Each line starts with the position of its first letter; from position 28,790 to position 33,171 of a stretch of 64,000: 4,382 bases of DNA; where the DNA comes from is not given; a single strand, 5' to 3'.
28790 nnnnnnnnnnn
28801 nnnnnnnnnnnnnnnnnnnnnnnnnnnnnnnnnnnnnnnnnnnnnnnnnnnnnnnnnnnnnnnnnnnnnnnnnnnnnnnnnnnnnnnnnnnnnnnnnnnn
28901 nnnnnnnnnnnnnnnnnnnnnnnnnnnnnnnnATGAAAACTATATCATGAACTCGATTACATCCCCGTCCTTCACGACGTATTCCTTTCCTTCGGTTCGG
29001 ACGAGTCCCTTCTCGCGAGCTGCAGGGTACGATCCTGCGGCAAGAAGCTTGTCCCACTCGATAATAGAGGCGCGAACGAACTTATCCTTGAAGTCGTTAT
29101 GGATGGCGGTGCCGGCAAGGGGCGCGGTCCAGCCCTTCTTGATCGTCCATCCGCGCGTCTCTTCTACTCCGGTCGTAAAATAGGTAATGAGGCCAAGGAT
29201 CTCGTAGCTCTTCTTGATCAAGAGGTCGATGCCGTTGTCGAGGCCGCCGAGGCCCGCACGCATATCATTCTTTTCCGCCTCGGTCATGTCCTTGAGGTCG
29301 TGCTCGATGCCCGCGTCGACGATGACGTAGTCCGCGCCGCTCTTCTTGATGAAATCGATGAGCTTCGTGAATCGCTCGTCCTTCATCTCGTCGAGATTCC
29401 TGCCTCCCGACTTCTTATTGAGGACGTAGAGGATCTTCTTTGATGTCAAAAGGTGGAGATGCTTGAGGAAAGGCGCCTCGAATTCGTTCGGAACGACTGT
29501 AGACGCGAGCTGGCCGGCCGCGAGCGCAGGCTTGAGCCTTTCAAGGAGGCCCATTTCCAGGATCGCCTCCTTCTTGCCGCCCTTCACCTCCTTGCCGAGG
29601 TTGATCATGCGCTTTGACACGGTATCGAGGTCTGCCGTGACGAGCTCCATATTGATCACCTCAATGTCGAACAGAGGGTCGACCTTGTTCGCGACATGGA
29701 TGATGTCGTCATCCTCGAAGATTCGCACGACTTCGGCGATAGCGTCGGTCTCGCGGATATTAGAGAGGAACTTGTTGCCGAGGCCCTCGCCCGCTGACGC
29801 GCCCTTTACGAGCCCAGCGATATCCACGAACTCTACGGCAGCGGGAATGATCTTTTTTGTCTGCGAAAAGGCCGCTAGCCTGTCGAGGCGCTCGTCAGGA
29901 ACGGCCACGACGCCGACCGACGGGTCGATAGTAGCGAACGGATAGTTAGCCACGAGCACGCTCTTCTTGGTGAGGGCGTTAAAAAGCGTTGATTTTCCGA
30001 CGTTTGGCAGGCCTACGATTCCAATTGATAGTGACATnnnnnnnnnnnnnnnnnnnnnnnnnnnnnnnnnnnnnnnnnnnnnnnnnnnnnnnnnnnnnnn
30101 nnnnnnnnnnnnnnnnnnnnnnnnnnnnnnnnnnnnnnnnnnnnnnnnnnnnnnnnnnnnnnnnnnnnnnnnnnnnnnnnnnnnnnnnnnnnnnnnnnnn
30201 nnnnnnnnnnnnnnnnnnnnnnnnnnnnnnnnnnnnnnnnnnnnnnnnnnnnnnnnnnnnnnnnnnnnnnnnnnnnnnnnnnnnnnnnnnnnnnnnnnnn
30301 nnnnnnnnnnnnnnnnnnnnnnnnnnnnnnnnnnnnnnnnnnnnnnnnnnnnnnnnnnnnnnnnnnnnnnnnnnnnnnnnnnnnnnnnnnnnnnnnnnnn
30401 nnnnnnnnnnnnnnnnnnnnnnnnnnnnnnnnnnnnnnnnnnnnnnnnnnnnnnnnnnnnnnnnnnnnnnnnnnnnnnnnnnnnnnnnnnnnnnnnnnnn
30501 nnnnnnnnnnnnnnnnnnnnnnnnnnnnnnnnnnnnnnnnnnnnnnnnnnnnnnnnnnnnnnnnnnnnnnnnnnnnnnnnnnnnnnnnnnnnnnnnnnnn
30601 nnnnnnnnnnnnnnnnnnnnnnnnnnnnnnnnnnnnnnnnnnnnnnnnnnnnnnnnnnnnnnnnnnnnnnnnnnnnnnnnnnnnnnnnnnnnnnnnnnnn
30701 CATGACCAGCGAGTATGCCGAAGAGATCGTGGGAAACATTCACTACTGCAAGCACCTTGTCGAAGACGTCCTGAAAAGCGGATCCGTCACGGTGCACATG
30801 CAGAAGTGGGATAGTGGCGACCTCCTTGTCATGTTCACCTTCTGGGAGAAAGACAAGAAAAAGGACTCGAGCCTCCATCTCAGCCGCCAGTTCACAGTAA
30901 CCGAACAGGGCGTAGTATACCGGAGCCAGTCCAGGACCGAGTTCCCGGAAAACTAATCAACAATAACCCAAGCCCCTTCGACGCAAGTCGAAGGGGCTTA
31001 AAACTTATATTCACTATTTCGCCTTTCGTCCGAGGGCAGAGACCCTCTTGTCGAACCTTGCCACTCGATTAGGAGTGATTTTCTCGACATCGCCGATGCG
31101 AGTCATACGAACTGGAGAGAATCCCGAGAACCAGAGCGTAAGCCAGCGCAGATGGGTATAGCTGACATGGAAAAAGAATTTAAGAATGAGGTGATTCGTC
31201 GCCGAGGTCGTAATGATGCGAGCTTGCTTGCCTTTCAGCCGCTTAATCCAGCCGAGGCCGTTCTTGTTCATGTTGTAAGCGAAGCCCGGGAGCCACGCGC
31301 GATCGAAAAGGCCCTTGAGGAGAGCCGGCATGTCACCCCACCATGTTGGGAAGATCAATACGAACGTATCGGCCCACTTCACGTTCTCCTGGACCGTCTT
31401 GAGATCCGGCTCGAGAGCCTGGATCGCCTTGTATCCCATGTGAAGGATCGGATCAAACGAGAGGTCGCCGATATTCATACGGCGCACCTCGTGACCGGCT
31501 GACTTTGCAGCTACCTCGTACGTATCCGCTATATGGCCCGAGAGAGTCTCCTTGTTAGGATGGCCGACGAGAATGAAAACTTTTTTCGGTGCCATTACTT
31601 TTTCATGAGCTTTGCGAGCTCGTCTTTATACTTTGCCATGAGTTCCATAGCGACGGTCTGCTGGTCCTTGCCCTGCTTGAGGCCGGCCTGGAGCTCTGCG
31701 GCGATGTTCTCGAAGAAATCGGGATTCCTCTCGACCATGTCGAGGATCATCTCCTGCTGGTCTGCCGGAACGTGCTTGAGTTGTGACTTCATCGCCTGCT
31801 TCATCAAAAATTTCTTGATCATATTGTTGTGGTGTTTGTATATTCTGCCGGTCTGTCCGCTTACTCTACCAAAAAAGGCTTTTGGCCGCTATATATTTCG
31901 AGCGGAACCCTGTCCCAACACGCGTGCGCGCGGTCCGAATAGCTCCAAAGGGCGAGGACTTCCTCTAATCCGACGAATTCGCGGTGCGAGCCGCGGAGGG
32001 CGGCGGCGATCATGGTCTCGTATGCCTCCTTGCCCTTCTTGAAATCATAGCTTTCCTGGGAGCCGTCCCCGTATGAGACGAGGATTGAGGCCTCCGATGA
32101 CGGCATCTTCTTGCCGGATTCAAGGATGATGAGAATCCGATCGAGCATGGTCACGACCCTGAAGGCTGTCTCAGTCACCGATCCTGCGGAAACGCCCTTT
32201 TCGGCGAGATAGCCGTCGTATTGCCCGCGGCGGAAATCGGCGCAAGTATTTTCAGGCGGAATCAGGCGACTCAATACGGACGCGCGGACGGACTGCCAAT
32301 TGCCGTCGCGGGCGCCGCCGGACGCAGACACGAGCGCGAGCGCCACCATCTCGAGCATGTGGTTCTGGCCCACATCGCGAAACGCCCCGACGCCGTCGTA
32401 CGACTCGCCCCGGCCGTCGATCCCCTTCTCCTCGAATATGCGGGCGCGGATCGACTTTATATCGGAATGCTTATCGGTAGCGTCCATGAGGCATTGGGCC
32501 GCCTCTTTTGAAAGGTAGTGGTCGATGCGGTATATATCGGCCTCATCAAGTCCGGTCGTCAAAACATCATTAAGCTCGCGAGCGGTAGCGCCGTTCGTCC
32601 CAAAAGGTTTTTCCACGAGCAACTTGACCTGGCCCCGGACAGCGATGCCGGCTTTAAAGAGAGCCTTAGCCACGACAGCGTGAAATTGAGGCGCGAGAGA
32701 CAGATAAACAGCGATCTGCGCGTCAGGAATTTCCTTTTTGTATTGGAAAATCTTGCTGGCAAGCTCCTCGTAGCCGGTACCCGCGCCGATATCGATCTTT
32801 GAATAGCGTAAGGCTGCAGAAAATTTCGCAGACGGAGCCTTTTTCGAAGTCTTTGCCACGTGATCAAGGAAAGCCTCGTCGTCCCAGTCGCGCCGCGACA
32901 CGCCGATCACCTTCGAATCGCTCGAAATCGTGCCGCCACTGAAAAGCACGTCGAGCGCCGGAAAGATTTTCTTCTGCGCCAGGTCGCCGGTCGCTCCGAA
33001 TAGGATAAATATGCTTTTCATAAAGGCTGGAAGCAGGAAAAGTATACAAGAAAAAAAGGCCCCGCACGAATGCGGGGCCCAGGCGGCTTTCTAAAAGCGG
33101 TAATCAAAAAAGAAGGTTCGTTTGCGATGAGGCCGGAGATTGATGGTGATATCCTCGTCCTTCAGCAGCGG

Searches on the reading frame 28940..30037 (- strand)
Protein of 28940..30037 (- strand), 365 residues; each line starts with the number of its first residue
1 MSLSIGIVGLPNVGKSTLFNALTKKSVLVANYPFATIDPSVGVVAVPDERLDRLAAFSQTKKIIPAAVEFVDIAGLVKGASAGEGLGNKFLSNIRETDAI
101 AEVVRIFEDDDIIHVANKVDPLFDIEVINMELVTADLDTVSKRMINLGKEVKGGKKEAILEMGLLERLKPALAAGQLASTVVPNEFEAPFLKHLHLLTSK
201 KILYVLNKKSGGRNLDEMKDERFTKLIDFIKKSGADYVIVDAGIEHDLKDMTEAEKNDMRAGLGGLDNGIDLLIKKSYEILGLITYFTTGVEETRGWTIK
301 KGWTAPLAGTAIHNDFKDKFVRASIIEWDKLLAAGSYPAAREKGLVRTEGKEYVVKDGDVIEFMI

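Call 64: search_protein_families(library=pfam, proteins=[window:28940-30037:-])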
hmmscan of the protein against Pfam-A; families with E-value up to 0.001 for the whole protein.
window:28940-30037:- (365 aa): 3 families
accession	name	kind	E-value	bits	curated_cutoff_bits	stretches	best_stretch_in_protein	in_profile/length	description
PF06071.19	YchF-GTPase_C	-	1.1e-29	102.7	27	1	283-364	1-82/84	Protein of unknown function (DUF933)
PF01926.29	MMR_HSR1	-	1.1e-21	77.5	21.9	1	5-109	2-86/113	50S ribosome-binding GTPase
PF02421.24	FeoB_N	-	2.5e-09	37.3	27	1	5-48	3-46/156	Ferrous iron transport protein B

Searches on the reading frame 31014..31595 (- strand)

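Call 64: search_protein_families(library=pfam, proteins=[window:31014-31595:-])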
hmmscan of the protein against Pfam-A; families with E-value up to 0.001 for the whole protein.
window:31014-31595:- (193 aa): 2 families
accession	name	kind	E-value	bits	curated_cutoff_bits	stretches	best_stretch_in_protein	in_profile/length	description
PF02525.22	Flavodoxin_2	-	2.9e-32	112.4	27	1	4-175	1-183/198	Flavodoxin-like fold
PF03358.20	FMN_red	-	6.2e-15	55.5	24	1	5-133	2-117/152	NADPH-dependent FMN reductase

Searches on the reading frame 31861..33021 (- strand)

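Call 64: search_protein_families(library=pfam, proteins=[window:31861-33021:-])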
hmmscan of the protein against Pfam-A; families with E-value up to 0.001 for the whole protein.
window:31861-33021:- (386 aa): 2 families
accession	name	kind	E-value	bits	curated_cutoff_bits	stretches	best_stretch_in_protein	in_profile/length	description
PF00479.28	G6PD_N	-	1e-42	147.3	22.1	1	6-176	1-182/183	Glucose-6-phosphate dehydrogenase, NAD binding domain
PF02781.21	G6PD_C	-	4.8e-23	82.1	27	2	184-325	15-173/296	Glucose-6-phosphate dehydrogenase, C-terminal domain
